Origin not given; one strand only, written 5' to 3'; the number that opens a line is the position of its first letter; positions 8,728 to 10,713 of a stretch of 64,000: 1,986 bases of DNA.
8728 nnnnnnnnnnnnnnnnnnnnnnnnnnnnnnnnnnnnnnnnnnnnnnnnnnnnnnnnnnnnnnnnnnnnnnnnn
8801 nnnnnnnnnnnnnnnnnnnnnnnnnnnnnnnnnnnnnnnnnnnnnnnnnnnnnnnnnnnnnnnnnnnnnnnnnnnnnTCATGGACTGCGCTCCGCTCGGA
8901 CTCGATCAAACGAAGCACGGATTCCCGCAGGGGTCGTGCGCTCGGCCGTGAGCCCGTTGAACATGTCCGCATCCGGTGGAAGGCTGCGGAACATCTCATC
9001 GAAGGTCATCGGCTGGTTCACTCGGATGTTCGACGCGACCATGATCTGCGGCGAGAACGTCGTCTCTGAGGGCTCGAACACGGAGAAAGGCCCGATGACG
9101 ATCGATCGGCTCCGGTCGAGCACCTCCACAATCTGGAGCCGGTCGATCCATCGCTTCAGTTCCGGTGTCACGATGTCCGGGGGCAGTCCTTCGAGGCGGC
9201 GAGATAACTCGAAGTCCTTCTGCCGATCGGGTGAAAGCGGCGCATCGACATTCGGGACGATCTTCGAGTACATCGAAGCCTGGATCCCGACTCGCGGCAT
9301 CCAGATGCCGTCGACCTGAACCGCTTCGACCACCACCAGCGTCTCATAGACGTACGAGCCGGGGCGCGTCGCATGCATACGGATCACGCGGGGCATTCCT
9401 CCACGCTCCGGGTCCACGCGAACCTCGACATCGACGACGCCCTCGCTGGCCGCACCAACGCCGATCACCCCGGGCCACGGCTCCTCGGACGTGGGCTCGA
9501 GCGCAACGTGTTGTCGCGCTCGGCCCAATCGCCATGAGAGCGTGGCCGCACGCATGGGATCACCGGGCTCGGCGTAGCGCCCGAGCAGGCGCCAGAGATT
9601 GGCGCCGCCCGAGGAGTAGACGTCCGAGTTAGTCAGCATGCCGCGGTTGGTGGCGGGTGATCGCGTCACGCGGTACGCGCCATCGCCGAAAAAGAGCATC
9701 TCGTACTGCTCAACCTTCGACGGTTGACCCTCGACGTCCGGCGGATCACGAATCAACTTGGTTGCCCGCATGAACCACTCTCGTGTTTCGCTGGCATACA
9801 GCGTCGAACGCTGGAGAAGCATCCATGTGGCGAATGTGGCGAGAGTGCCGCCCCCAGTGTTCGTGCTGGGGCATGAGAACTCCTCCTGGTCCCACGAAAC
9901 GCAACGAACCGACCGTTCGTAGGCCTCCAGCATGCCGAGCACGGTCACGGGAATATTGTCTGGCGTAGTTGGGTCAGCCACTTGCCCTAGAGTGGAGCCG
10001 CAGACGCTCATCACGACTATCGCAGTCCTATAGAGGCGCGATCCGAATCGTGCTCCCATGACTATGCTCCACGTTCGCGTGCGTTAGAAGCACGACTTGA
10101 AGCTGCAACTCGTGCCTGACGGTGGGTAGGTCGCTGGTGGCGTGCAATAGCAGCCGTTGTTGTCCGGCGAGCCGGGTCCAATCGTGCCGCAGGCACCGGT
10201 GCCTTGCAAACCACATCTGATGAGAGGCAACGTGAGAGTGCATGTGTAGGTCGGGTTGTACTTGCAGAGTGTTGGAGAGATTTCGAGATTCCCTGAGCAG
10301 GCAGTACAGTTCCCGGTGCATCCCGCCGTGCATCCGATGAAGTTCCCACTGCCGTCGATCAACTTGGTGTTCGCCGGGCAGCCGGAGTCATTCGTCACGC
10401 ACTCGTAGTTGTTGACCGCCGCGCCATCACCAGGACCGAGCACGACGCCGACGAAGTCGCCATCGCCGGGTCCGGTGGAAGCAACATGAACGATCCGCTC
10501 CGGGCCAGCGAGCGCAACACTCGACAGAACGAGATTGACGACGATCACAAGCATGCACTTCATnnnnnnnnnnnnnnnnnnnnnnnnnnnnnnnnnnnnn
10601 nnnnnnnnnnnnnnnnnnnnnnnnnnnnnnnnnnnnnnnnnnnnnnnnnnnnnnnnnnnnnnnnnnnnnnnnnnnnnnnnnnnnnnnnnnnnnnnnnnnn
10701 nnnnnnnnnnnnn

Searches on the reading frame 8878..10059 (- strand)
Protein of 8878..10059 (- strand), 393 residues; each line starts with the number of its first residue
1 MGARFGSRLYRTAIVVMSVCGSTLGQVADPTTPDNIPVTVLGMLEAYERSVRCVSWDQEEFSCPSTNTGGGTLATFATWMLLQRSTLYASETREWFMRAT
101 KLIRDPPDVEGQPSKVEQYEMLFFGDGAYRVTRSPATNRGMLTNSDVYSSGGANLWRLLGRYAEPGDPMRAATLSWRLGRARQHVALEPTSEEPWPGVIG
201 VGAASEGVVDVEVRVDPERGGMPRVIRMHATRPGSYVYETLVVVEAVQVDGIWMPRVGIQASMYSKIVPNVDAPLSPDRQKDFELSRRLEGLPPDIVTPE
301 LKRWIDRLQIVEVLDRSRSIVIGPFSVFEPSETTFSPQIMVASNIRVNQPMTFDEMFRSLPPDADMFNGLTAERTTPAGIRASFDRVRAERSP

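Call 7: search_protein_families(library=pfam, proteins=[window:8878-10059:-], max_evalue=0.01)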
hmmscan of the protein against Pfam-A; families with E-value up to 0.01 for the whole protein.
window:8878-10059:- (393 aa): 0 families

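Call 9: find_encoding_contigs(protein=window:8878-10059:-, flank=10000, max_places=10)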
Protein window:8878-10059:- (393 aa): no gene with exactly this product is on record in the collection.

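Call 22: find_related_loci(query=A2, collection=genome_contigs, flank=6000)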
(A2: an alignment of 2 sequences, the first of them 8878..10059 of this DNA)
Query A2 (393 aa) in genome_contigs; peptide patterns used: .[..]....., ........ (x = any residue, [..] = any of these).
111 stretches matched a pattern; 1 encode a relative of the query (tblastn E <= 1e-3); 1 distinct loci.
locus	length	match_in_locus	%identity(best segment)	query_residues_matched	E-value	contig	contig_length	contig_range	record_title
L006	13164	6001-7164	71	6-393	0e+0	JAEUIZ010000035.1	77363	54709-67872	MAG: Phycisphaerae bacterium isolate new MAG-56 k141_2804563, whole genome shotgun sequence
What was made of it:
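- Tried and rejected: The genome_contigs scan with the 393-aa alignment found only the JAEUIZ MAG (call 22).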

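Call 23: find_related_loci(query=A2, collection=metagenome_contigs, flank=6000)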
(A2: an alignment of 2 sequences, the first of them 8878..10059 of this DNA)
Query A2 (393 aa) in metagenome_contigs; peptide patterns used: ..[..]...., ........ (x = any residue, [..] = any of these).
299 stretches matched a pattern, but none encodes a relative of the query by tblastn (E <= 1e-3).
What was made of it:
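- Tried and rejected: The first metagenome protein scan found nothing (call 23).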

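Call 24: find_homologous_proteins(query=A2, max_evalue=0.001)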
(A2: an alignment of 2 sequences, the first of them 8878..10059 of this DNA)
Query A2 (2 sequences) (393 aa, profile of the alignment): 3 proteins with E <= 0.001 among 8000 candidates.
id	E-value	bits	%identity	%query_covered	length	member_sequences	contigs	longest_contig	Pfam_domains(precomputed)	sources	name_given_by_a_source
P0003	3.0e-246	834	71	99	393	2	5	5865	-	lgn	-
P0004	8.8e-238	806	100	91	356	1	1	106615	-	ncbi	ncbi:MAG: hypothetical protein ACKVW3_02040 [Phycisphaerales bacterium]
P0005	1.5e-73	266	39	90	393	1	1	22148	-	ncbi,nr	ncbi:MAG: hypothetical protein H7Y88_05000 [Phycisphaerales bacterium]|nr:hypothetical protein [Phyc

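Call 25: find_encoding_contigs(protein=P0003, flank=10000, max_places=10)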
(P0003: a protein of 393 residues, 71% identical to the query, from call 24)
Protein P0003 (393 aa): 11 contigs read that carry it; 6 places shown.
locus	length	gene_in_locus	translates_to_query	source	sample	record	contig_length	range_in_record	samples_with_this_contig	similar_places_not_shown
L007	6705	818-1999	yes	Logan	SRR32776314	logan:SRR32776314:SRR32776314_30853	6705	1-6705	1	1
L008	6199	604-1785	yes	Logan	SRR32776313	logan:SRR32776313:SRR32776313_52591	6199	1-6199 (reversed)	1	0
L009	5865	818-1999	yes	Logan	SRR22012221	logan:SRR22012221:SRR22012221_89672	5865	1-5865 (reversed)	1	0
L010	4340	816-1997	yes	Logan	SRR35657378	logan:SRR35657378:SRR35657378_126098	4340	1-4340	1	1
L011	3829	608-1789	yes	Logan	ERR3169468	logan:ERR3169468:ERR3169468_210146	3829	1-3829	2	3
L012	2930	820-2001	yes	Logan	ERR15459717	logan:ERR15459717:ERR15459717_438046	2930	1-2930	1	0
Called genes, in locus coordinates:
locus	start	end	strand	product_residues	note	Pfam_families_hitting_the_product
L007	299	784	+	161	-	-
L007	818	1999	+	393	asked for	-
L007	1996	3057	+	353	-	PF07610:DUF1573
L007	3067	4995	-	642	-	PF05693:Glycogen_syn, PF13692:Glyco_trans_1_4 (weak), PF00534:Glycos_transf_1, PF20706:GT4-conflict (weak)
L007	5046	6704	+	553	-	?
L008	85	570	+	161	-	-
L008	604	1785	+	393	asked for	-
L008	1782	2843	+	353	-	PF07610:DUF1573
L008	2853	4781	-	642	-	PF05693:Glycogen_syn, PF13692:Glyco_trans_1_4 (weak), PF00534:Glycos_transf_1, PF20706:GT4-conflict (weak)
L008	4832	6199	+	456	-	?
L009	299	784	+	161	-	-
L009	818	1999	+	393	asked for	-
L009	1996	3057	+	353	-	PF07610:DUF1573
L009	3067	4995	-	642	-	PF05693:Glycogen_syn, PF13692:Glyco_trans_1_4 (weak), PF00534:Glycos_transf_1, PF20706:GT4-conflict (weak)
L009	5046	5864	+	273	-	?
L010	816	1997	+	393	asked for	-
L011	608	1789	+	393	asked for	-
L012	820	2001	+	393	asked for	-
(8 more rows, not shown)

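Call 26: find_encoding_contigs(protein=P0005, flank=10000, max_places=5)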
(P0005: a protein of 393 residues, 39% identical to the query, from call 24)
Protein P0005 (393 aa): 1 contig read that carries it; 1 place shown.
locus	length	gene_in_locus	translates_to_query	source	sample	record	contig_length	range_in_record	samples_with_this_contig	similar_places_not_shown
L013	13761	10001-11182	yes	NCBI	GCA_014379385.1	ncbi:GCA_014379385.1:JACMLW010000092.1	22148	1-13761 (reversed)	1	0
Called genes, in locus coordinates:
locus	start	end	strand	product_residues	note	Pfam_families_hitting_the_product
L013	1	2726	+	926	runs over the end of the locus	PF00675:Peptidase_M16, PF05193:Peptidase_M16_C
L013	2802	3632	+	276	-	PF10670:DUF4198 (weak)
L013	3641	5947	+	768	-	PF25852:DUF6242_C (faint), PF15902:Sortilin-Vps10 (faint), PF02012:BNR (faint), PF13088:BNR_2 (faint)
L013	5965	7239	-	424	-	-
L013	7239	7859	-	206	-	PF04542:Sigma70_r2, PF08281:Sigma70_r4_2, PF04545:Sigma70_r4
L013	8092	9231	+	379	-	PF04055:Radical_SAM, PF11946:DUF3463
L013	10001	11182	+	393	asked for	-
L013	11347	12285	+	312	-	PF07610:DUF1573 (weak)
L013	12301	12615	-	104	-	PF14114:DUF4286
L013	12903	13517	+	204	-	PF04542:Sigma70_r2 (faint), PF08281:Sigma70_r4_2 (weak), PF04545:Sigma70_r4 (weak)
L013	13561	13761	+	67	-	?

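Call 35: find_homologous_proteins(query=A5, max_evalue=0.001)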
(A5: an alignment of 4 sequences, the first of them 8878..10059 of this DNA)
Query A5 (4 sequences) (393 aa, profile of the alignment): 3 proteins with E <= 0.001 among 8000 candidates.
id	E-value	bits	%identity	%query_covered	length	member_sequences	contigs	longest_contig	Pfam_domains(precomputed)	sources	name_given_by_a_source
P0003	2.5e-232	788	71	99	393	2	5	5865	-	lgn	-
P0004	8.1e-210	714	100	91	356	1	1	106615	-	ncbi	ncbi:MAG: hypothetical protein ACKVW3_02040 [Phycisphaerales bacterium]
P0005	4.1e-195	666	39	90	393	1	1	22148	-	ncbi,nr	ncbi:MAG: hypothetical protein H7Y88_05000 [Phycisphaerales bacterium]|nr:hypothetical protein [Phyc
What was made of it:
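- Tried and rejected: Two word-indexed protein searches added only three relatives (calls 24, 35).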

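Call 51: search_protein_families(library=ncbifam, proteins=[window:8878-10059:-], max_evalue=0.01)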
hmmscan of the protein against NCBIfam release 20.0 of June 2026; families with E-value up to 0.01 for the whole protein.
window:8878-10059:- (393 aa): 0 families

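Call 60: predict_structure(alignment_id=A6)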
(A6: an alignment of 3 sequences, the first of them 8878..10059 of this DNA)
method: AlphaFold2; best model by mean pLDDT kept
length: 393 residues; sequences in the alignment: 3
mean_pLDDT: 32.2   pTM: 0.22
mean pLDDT of the five models: 32.2, 31.5, 29.9, 29.8, 28.6
residues with pLDDT >= 90: 0; 70-90: 0; 50-70: 20; < 50: 373
segments of 3 or more residues with pLDDT < 50: 1-353, 359-361, 364-374, 390-393
pLDDT, mean of each block of 10 residues (from residue 1): 27 24 27 28 30 28 29 31 31 32 39 38 29 23 25 29 26 34 33 30 32 33 33 28 29 28 28 35 39 34 35 25 25 26 28 47 47 53 55 31
secondary structure, 60 per line:
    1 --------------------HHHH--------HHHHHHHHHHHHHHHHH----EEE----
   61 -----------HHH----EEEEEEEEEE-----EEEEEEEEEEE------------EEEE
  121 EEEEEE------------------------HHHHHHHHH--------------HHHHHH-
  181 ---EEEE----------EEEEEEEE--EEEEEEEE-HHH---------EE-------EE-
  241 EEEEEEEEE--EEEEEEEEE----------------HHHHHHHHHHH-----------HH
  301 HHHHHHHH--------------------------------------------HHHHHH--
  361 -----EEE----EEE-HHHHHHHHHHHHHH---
elements in order: H21-24 H33-49 E54-56 E79-88 E94-104 E117-126 H151-159 H174-179 E184-187 E198-205 E208-215 E241-249 E252-260 H277-287 H299-308 H353-358 E366-368 E373-375 H377-390

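Call 63: search_solved_structures(query=A6, max_evalue=1)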
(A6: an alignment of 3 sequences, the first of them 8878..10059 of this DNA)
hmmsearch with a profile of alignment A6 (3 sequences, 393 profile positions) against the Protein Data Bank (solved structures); distinct sequences matched with E-value up to 1: 0.
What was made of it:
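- Tried and rejected: A PDB profile search finds nothing (call 63).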

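Call 64: search_protein_families(library=padloc, proteins=[window:8878-10059:-], max_evalue=0.01)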
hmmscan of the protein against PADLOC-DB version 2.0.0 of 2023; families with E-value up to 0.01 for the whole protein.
window:8878-10059:- (393 aa): 0 families

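Call 70: search_protein_representatives(alignment_id=A6)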
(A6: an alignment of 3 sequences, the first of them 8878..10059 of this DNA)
Query: 3 sequences, 393 profile positions. Proteins with E-value up to 0.001 (for the whole library): 61; up to 1e-10: 42; up to 1e-30: 28. The best 61 are listed.
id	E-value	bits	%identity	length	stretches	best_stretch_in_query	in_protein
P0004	3.1e-212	720.6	-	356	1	39-393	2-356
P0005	9.6e-202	686.0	-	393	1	1-393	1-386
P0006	2.3e-100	352.2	-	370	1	28-387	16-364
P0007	9.2e-96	337.1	-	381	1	29-385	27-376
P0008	5.4e-93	328.0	-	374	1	23-379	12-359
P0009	2.1e-83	296.4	-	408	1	32-384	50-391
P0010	1.1e-79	284.2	-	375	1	14-386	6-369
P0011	1.3e-78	280.6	-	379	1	37-388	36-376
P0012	4.8e-76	272.2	-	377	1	25-387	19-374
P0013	1.2e-74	267.6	-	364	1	35-383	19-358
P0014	8.9e-71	254.8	-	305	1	37-306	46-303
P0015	3.8e-70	252.8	-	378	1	30-386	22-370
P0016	2.3e-67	243.6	-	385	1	13-386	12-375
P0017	6.9e-65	235.5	-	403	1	32-374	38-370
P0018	2.4e-64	233.7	-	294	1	14-307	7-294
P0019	2.9e-63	230.1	-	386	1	31-375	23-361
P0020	7.8e-61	222.1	-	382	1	37-374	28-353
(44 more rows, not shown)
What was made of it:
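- Tried and rejected: The exhaustive profile search was what opened further lineages (call 70).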

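Call 71: find_encoding_contigs(protein=P0006, flank=4000, max_places=4)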
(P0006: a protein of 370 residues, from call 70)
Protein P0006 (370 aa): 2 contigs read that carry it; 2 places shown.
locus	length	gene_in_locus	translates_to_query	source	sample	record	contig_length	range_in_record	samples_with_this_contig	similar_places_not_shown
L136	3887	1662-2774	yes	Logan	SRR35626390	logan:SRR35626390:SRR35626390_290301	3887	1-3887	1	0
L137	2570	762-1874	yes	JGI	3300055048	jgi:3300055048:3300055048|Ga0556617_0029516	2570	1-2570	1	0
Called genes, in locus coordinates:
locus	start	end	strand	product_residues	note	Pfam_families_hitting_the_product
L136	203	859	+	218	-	-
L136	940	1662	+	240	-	-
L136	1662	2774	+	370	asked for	-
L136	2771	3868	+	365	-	PF07610:DUF1573, PF22544:HYDIN_VesB_CFA65-like_Ig (weak)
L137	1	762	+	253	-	?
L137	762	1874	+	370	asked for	-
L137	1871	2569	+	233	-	?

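Call 75: find_encoding_contigs(protein=P0007, flank=4000, max_places=6)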
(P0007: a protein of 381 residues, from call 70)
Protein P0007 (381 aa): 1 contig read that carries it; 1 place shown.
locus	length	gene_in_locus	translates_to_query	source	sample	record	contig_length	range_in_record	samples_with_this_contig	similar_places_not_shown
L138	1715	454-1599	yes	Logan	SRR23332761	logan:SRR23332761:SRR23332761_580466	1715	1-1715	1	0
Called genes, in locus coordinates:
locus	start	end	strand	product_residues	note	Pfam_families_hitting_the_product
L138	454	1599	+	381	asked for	-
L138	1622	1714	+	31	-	?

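Call 76: find_encoding_contigs(protein=P0010, flank=4000, max_places=6)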
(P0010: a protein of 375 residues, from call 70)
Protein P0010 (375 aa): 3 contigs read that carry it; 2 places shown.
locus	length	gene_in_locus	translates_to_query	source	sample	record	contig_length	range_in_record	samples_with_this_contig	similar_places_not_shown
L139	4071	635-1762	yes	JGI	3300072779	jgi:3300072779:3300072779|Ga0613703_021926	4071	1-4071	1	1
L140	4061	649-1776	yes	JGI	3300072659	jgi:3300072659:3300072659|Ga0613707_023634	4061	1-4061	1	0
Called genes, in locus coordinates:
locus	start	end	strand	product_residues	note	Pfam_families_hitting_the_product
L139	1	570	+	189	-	?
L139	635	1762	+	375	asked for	-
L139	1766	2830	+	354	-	PF07610:DUF1573 (weak)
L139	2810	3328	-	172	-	-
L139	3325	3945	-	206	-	-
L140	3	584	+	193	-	?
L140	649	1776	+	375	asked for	-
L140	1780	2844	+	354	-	PF07610:DUF1573 (weak)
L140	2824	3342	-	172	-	-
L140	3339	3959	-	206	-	-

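Call 78: list_cluster_members(proteins=[P0008, P0009, P0011, P0012, P0013, P0015, P0016, P0017, P0019, P0020])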
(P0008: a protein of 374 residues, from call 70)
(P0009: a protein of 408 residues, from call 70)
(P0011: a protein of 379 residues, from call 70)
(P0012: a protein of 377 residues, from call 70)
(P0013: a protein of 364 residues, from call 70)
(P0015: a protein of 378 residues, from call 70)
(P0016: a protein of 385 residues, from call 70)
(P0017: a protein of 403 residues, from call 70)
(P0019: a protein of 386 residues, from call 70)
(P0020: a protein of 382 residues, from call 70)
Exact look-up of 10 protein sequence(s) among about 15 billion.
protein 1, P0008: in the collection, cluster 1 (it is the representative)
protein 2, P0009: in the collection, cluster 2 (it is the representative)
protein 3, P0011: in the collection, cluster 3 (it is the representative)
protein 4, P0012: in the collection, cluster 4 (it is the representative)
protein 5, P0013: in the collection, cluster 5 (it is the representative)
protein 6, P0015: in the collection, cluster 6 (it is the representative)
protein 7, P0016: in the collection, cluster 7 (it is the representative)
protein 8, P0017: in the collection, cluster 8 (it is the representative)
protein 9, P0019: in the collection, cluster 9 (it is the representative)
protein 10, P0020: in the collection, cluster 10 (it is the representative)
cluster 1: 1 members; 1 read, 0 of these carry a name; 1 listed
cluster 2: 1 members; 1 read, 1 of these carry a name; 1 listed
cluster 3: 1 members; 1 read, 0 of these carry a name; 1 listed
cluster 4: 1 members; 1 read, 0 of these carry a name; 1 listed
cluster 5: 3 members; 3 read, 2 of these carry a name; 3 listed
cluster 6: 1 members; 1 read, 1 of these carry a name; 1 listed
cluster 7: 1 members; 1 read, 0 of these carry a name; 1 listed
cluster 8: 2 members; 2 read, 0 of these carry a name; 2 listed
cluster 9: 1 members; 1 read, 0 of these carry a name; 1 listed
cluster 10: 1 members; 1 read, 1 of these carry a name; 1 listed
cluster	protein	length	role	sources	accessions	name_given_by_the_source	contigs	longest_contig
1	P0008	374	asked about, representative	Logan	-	-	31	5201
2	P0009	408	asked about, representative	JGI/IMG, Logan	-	hypothetical protein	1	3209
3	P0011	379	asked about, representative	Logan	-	-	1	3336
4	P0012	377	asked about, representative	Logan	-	-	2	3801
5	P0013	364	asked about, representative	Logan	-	-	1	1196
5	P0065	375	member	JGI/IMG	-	hypothetical protein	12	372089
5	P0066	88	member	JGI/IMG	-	hypothetical protein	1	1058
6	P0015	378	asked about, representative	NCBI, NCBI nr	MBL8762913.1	MAG: hypothetical protein JNM07_01420 [Phycisphaerae bacterium] | hypothetical protein [Phycisphaerae bacterium]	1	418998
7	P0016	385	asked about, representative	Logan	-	-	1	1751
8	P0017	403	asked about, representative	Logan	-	-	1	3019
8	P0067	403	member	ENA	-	-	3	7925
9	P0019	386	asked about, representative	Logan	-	-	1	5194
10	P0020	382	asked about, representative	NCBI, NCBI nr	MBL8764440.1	MAG: hypothetical protein JNM07_09250 [Phycisphaerae bacterium] | hypothetical protein [Phycisphaerae bacterium]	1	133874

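Call 79: find_encoding_contigs(protein=P0008, flank=3000, max_places=10)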
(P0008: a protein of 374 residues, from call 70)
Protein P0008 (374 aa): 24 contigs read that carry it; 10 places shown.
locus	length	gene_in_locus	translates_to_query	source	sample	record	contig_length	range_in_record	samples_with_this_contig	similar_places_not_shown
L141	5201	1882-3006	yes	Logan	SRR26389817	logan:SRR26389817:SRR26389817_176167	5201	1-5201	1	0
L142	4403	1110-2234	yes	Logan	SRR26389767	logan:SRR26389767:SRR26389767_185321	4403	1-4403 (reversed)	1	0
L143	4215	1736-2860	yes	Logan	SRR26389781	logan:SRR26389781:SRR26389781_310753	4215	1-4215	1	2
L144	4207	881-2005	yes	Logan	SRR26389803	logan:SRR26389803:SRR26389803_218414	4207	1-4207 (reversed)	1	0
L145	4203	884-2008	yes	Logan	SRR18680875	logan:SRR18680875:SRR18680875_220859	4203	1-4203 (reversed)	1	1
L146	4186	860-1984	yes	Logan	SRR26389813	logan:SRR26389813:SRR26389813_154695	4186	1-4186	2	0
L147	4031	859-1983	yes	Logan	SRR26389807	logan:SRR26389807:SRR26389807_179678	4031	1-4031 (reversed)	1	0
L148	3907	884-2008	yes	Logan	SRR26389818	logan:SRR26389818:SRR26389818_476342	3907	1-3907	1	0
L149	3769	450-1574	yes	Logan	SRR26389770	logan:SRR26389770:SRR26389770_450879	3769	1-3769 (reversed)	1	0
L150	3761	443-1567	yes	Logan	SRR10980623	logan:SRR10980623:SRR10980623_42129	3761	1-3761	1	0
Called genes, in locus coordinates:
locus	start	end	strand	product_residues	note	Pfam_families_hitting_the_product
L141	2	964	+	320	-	?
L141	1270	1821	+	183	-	-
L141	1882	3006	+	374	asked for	-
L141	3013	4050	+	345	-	PF07610:DUF1573 (weak)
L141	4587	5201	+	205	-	?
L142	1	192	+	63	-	?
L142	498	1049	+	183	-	-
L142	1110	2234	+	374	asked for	-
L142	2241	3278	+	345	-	PF07610:DUF1573 (weak)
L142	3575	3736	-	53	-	-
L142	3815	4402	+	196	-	?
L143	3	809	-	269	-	?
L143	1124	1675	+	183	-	-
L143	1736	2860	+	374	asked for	-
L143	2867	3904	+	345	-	PF07610:DUF1573 (weak)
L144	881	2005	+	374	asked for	-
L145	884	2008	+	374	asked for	-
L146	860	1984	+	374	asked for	-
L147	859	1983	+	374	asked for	-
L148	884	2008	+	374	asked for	-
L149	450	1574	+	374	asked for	-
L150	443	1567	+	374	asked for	-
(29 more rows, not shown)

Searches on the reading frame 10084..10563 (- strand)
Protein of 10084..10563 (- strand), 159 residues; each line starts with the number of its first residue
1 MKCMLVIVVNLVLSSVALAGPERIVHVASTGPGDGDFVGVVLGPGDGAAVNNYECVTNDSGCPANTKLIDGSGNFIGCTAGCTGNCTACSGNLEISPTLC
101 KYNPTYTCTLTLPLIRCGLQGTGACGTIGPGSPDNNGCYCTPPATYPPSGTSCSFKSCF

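Call 7: search_protein_families(library=pfam, proteins=[window:10084-10563:-], max_evalue=0.01)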
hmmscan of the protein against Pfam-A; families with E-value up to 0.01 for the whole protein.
window:10084-10563:- (159 aa): 0 families

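Call 8: find_encoding_contigs(protein=window:10084-10563:-, flank=10000, max_places=10)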
Protein window:10084-10563:- (159 aa): 3 contigs read that carry it; 3 places shown.
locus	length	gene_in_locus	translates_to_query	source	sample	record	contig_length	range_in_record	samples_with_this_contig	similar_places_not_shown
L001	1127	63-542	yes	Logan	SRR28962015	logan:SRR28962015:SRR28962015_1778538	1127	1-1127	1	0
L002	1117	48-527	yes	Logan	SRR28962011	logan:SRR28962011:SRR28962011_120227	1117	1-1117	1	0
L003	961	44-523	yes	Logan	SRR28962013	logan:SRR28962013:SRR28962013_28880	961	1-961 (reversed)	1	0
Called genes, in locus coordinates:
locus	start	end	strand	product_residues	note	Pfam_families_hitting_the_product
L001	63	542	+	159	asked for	-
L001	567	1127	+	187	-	?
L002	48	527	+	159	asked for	-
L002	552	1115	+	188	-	?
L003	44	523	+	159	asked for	-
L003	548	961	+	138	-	?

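Call 15: find_homologous_proteins(query=window:10084-10563:-, max_evalue=0.001)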
Query window:10084-10563:- (159 aa): 2 proteins with E <= 0.001 among 137 candidates.
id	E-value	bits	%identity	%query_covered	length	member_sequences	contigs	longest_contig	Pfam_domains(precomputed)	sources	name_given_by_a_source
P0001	2.8e-101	355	100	100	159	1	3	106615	-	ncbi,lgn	ncbi:MAG: hypothetical protein ACKVW3_02045 [Phycisphaerales bacterium]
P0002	6.5e-56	207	61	100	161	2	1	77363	-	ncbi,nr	ncbi:MAG: hypothetical protein JNM80_06960 [Phycisphaerae bacterium]|nr:hypothetical protein [Phycis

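Call 16: find_encoding_contigs(protein=P0002, flank=10000, max_places=6)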
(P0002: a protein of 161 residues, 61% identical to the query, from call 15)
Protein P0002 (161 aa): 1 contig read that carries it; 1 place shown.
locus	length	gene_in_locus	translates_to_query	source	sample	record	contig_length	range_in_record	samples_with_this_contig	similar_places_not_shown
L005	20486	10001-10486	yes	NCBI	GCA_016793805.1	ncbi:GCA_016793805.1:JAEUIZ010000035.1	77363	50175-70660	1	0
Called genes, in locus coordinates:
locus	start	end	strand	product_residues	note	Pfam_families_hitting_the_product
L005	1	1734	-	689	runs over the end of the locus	PF01145:Band_7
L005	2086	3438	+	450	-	PF12679:ABC2_membrane_2, PF13346:ABC2_membrane_5 (weak)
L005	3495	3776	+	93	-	-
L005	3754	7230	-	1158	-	PF00069:Pkinase, PF07714:PK_Tyr_Ser-Thr, PF01636:APH (weak), PF13191:AAA_16 (weak), PF25872:HTH_77, PF13424:TPR_12, PF13424:TPR_12, PF13424:TPR_12, +8 more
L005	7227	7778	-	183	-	PF07638:Sigma70_ECF, PF08281:Sigma70_r4_2, PF04545:Sigma70_r4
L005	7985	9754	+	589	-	-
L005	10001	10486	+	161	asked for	-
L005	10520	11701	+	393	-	-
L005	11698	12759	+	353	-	PF07610:DUF1573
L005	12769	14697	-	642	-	PF05693:Glycogen_syn, PF13692:Glyco_trans_1_4 (weak), PF00534:Glycos_transf_1, PF20706:GT4-conflict (weak)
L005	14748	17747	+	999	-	PF02700:PurS (weak), PF18072:FGAR-AT_linker, PF00586:AIRS, PF02769:AIRS_C, PF00586:AIRS (weak), PF02769:AIRS_C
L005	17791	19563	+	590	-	PF06283:ThuA, PF06439:3keto-disac_hyd, PF00254:FKBP_C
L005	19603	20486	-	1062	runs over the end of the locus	PF00580:UvrD-helicase, PF13245:AAA_19, PF13361:UvrD_C, PF13538:UvrD_C_2 (faint), PF12705:PDDEXK_1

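Call 51: search_protein_families(library=ncbifam, proteins=[window:10084-10563:-], max_evalue=0.01)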
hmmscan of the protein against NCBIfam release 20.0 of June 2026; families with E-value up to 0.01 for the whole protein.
window:10084-10563:- (159 aa): 0 families

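Call 61: predict_structure(alignment_id=A3)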
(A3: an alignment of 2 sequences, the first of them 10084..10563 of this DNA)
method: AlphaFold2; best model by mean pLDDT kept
length: 159 residues; sequences in the alignment: 2
mean_pLDDT: 30.9   pTM: 0.23
mean pLDDT of the five models: 30.9, 30.4, 29.6, 29.5, 29.2
residues with pLDDT >= 90: 0; 70-90: 0; 50-70: 1; < 50: 158
segments of 3 or more residues with pLDDT < 50: 1-66, 68-159
pLDDT, mean of each block of 10 residues (from residue 1): 32 28 25 28 30 36 48 45 29 28 29 28 26 26 29 26
secondary structure, 60 per line:
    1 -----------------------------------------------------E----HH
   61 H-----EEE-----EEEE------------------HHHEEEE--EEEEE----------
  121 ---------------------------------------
elements in order: E67-69 E75-78 E100-103 E106-110
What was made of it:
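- Structure predictions failed (pLDDT about 31; calls 60, 61).
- Tried and rejected: AlphaFold2 models of the 393-aa and Cys-rich proteins have pLDDT of about 31, so no fold search was run (calls 60, 61).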

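Call 64: search_protein_families(library=padloc, proteins=[window:10084-10563:-], max_evalue=0.01)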
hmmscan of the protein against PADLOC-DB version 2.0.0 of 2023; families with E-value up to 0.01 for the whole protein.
window:10084-10563:- (159 aa): 0 families
